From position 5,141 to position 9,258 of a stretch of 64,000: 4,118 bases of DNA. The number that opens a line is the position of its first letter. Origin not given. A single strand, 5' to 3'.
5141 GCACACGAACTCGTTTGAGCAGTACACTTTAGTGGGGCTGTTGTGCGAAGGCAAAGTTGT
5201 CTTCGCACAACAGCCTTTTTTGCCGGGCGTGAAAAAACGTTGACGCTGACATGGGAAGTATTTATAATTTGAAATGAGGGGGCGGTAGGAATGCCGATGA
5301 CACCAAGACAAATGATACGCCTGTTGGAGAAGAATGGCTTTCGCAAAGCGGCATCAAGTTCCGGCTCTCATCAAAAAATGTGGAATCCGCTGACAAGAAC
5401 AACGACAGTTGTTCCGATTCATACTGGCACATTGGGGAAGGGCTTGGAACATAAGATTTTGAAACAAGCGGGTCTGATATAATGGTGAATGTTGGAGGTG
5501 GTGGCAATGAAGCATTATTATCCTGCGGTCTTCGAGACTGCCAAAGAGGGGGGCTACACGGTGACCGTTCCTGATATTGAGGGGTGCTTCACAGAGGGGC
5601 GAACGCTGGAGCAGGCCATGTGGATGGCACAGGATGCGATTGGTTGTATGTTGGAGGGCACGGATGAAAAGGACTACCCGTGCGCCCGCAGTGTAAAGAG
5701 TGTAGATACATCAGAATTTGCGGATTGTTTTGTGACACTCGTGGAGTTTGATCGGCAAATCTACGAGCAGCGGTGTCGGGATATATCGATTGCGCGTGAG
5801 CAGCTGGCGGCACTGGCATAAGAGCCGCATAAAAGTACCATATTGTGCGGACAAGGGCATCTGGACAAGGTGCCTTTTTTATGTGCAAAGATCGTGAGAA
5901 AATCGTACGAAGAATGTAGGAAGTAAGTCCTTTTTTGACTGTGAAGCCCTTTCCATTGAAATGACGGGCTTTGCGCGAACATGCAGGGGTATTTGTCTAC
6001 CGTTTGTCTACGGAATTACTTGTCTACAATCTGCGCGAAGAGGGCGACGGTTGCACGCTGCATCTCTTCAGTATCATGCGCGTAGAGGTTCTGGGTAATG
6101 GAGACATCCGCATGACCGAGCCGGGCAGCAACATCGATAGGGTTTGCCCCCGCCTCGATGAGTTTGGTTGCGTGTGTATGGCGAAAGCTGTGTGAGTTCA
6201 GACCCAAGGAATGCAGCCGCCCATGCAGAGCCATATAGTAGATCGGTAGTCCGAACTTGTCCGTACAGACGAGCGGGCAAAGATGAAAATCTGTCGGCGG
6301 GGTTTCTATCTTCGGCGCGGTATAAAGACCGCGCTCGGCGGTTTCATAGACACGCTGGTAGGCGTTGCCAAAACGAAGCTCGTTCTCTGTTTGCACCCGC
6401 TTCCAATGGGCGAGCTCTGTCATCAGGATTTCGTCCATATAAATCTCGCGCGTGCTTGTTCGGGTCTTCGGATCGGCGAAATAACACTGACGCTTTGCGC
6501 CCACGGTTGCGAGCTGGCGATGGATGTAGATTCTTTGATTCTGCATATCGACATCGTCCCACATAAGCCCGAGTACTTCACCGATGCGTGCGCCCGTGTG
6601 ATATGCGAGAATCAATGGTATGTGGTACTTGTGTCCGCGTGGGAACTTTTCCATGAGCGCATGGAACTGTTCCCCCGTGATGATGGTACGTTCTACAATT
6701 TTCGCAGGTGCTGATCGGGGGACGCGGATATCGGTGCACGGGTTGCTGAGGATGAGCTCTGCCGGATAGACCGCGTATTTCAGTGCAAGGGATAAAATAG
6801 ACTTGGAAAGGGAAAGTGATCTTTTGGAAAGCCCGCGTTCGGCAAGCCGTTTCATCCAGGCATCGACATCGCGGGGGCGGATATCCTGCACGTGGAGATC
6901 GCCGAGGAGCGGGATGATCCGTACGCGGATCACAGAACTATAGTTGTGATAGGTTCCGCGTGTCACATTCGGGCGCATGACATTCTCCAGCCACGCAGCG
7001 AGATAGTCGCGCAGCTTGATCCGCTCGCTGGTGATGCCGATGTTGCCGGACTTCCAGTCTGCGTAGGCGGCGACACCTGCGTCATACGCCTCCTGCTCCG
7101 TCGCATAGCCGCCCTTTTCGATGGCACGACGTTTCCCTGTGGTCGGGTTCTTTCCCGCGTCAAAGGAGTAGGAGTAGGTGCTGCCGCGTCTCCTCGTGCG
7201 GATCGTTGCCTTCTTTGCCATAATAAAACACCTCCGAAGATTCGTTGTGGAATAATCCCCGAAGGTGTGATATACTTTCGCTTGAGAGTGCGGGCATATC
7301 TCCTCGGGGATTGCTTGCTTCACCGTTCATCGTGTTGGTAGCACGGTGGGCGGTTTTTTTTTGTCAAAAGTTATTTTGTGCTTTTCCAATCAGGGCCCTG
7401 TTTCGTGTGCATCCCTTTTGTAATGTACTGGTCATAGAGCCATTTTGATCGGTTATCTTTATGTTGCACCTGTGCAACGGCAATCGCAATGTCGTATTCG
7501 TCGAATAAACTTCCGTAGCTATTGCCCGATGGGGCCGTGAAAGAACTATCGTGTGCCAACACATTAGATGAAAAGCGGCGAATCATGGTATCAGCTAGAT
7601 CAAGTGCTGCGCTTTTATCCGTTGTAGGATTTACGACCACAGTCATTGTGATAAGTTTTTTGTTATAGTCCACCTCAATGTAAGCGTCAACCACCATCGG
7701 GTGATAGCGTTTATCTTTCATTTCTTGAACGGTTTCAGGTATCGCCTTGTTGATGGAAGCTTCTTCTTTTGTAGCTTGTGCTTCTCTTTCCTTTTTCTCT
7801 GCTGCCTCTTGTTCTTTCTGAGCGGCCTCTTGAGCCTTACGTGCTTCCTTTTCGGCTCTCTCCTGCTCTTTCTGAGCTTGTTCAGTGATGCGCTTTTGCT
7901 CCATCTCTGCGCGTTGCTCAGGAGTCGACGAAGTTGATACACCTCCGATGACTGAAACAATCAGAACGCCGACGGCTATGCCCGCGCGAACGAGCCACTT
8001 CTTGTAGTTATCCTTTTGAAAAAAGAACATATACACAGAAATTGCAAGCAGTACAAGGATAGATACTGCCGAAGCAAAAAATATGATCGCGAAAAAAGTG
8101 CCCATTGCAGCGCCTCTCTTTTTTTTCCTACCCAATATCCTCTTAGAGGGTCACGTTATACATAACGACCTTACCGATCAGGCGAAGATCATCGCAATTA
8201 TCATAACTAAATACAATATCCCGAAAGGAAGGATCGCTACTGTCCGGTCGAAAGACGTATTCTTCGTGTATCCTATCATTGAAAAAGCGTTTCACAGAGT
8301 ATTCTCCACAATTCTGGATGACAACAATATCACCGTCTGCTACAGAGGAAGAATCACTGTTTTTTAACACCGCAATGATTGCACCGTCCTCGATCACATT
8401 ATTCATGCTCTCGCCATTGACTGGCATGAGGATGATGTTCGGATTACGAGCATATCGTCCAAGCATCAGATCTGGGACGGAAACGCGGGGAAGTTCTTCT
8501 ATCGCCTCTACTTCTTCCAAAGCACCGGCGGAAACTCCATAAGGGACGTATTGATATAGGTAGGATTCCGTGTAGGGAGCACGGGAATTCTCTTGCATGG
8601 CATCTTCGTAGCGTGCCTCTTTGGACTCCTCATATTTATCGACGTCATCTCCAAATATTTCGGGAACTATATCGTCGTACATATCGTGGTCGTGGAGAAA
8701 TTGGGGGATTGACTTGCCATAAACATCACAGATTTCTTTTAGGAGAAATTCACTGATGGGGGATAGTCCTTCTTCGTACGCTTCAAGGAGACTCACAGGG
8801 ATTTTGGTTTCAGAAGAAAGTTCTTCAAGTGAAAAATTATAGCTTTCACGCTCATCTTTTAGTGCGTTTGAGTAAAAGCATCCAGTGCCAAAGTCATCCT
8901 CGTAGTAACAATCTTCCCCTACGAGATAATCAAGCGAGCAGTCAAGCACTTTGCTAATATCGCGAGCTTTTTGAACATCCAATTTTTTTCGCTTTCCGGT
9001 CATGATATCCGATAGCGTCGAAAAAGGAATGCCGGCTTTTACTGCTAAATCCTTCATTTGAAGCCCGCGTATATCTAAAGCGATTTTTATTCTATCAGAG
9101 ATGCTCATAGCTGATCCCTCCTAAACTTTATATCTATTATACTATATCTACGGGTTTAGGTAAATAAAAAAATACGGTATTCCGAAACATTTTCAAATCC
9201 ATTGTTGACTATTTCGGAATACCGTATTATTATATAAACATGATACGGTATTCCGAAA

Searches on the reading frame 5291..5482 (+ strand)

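Call 114: search_protein_families(library=pfam, proteins=[window:5291-5482:+], max_evalue=0.001)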
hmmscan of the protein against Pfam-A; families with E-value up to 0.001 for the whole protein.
window:5291-5482:+ (63 aa): 1 family
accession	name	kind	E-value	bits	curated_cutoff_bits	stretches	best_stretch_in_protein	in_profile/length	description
PF07927.17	HicA_toxin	-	7.4e-17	61.7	27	1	6-62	2-58/58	HicA toxin of bacterial toxin-antitoxin,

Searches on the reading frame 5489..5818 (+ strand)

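Call 114: search_protein_families(library=pfam, proteins=[window:5489-5818:+], max_evalue=0.001)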
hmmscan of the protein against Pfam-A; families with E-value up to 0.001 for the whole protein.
window:5489-5818:+ (110 aa): 1 family
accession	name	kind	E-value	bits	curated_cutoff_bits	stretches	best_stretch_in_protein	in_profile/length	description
PF15919.11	HicB_lk_antitox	-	1.4e-16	61.2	27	1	11-102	1-95/123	HicB_like antitoxin of bacterial toxin-antitoxin system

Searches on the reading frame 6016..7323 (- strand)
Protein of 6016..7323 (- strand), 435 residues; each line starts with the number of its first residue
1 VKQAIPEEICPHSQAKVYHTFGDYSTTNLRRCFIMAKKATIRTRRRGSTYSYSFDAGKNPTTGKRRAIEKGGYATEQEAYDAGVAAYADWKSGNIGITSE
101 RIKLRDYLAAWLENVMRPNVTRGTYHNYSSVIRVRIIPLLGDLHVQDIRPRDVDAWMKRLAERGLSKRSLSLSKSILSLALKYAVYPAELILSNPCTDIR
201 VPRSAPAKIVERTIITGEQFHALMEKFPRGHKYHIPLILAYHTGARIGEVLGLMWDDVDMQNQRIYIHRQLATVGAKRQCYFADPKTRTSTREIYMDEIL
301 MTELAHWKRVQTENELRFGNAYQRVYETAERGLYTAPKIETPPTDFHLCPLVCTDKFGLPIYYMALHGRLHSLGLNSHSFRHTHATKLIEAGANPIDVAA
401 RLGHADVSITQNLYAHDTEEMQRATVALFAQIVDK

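Call 25: search_protein_families(library=pfam, proteins=[window:6016-7323:-], max_evalue=0.001)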
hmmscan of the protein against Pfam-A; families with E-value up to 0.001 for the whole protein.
window:6016-7323:- (435 aa): 3 families
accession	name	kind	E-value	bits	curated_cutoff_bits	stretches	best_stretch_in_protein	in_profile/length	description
PF00589.27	Phage_integrase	-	6.5e-20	72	27.1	2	375-419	127-170/172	Phage integrase family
PF14659.12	Phage_int_SAM_3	-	1.1e-12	48.4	22.6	1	104-160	2-57/58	Phage integrase, N-terminal SAM-like domain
PF14657.12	Arm-DNA-bind_4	-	1.8e-06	27.9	22.3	1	49-82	1-34/47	Arm DNA-binding domain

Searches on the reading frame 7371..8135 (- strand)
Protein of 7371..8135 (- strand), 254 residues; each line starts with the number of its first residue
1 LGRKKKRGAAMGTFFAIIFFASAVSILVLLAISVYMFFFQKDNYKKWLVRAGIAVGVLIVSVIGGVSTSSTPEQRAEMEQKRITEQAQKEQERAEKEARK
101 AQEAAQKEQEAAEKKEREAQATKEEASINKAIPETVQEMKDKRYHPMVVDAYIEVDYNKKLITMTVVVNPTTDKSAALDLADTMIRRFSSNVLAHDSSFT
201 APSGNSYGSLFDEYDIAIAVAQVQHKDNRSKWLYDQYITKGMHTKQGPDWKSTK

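Call 25: search_protein_families(library=pfam, proteins=[window:7371-8135:-], max_evalue=0.001)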
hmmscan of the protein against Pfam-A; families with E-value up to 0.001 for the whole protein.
window:7371-8135:- (254 aa): 5 families
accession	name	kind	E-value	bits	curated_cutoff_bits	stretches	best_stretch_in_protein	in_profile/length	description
PF13425.11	O-antigen_lig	-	1.7e-05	24.3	31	1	20-128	220-331/462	O-antigen ligase like membrane protein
PF04791.21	LMBR1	-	0.00013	21.4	31.9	1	16-159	129-266/510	LMBR1-like membrane protein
PF09766.14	FmiP_Thoc5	-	0.00025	20.8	29.4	1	29-166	167-286/362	Fms-interacting protein/Thoc5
PF07222.17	PBP_sp32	-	0.00072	19.3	21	1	32-124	153-243/243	Proacrosin binding protein sp32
PF06785.16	UPF0242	-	0.00091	19.8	33.5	0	13-142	34-144/194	Uncharacterised protein family (UPF0242) N-terminus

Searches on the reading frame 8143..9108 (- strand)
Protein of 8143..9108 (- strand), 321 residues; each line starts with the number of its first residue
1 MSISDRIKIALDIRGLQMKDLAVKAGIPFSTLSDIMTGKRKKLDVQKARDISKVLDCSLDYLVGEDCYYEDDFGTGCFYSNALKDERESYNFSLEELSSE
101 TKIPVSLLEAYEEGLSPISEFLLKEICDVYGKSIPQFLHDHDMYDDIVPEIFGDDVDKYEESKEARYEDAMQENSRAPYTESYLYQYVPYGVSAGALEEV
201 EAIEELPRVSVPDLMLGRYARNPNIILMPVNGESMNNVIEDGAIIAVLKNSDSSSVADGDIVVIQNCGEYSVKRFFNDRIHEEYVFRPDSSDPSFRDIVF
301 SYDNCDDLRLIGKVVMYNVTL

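Call 25: search_protein_families(library=pfam, proteins=[window:8143-9108:-], max_evalue=0.001)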
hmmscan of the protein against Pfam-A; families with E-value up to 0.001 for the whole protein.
window:8143-9108:- (321 aa): 6 families
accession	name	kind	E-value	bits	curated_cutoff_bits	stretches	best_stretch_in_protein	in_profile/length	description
PF01381.28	HTH_3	-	2.1e-18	66.5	23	2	7-62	1-55/55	Helix-turn-helix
PF00717.28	Peptidase_S24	-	3.4e-12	46.5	23.3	1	192-315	6-116/116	Peptidase S24-like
PF12844.13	HTH_19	-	3.1e-07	30.6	30.2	0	83-114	4-35/64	Helix-turn-helix domain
PF13560.12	HTH_31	-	5.5e-07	30.2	27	0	83-131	6-55/64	Helix-turn-helix domain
PF13443.12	HTH_26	-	2.1e-05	25.1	22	0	6-59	1-54/63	Cro/C1-type HTH DNA-binding domain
PF13413.12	HTH_25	-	2.3e-05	24.6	24.6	1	83-114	2-33/62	Helix-turn-helix domain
